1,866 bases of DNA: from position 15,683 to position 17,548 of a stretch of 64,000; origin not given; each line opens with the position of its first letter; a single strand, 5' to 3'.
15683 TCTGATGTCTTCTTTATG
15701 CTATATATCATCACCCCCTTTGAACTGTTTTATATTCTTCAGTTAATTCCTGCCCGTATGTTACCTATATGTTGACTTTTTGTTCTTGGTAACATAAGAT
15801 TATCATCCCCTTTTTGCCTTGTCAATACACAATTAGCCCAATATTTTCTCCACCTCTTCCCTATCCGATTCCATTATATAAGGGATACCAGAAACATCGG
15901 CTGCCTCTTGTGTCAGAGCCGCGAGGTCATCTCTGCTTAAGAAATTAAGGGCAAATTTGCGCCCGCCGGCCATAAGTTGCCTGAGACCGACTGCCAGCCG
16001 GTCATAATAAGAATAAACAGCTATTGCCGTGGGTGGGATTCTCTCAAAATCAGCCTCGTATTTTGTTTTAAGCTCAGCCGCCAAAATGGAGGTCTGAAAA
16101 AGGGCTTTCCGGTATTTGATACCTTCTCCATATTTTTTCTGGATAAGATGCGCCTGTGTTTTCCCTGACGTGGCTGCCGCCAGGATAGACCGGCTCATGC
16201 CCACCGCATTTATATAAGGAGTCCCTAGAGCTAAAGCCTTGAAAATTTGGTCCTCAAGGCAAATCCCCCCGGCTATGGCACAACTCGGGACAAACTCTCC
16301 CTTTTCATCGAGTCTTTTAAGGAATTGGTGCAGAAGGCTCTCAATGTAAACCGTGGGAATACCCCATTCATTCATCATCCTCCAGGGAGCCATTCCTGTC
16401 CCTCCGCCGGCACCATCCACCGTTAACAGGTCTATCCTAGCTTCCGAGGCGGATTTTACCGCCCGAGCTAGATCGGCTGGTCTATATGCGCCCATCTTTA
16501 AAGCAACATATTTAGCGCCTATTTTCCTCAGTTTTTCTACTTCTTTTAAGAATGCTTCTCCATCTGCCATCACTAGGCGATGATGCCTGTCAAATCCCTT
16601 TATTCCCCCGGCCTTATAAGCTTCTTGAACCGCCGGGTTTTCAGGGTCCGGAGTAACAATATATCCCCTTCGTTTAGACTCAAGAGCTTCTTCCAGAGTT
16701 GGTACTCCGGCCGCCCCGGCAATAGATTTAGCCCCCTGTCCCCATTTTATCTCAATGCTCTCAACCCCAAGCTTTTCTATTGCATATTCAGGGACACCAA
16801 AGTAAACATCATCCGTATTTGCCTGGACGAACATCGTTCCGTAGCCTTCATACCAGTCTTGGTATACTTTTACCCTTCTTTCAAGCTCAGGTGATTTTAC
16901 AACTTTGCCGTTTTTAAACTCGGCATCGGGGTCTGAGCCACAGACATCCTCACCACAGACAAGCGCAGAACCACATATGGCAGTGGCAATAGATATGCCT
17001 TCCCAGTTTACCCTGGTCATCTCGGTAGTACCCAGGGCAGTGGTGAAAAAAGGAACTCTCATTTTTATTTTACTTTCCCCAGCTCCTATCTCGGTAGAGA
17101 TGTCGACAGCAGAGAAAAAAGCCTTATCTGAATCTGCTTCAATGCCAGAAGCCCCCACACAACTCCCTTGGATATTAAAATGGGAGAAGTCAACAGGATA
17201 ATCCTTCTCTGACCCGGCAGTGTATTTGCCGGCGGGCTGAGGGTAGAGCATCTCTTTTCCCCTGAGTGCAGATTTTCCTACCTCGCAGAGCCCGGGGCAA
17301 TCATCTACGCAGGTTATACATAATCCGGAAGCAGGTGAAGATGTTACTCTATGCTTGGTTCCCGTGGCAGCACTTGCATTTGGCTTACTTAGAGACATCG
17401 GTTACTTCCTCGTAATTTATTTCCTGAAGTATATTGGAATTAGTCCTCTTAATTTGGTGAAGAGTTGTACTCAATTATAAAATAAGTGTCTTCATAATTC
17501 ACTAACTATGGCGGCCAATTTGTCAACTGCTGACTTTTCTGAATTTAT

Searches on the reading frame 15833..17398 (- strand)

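Call 67: search_protein_families(library=pfam, proteins=[window:15833-17398:-], max_evalue=0.00001)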
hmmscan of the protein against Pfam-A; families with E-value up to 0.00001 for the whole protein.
window:15833-17398:- (521 aa): 1 family
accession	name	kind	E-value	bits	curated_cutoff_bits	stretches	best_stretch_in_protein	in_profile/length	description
PF01645.23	Glu_synthase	-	2.7e-16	60.1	20.4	1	278-394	186-299/369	Conserved region in glutamate synthase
